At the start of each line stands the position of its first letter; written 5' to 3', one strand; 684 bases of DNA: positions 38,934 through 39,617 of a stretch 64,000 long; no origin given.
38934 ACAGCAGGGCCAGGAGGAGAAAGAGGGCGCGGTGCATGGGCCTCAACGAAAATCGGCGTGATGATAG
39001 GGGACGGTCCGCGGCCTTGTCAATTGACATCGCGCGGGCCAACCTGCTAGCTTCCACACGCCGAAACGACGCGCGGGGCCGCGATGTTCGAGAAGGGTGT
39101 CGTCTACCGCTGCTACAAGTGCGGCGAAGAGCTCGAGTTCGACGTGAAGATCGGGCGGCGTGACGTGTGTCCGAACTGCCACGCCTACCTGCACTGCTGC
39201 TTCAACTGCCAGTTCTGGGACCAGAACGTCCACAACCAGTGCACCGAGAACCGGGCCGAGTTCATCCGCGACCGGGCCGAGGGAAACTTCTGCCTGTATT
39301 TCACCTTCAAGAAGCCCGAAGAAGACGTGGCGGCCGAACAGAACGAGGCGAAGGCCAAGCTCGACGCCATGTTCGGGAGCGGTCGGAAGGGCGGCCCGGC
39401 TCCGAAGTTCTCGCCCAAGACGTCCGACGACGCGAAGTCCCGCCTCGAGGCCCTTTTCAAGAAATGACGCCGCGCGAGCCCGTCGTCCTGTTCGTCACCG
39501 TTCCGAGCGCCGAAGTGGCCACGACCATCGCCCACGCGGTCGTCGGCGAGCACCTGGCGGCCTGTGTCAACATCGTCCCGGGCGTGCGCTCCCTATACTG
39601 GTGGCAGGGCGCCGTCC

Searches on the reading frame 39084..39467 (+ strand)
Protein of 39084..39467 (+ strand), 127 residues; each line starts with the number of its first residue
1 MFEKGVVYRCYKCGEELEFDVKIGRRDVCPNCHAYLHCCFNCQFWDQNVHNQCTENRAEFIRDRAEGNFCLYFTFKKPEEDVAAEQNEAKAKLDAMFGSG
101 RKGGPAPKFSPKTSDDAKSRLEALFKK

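Call 10: search_protein_families(library=pfam, proteins=[window:39084-39467:+], max_evalue=0.001)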
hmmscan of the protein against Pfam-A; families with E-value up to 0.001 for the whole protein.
window:39084-39467:+ (127 aa): 1 family
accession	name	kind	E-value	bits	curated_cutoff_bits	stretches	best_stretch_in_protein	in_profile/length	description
PF09723.15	Zn_ribbon_8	-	0.00036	20.9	34.4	1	8-34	6-34/41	Zinc ribbon domain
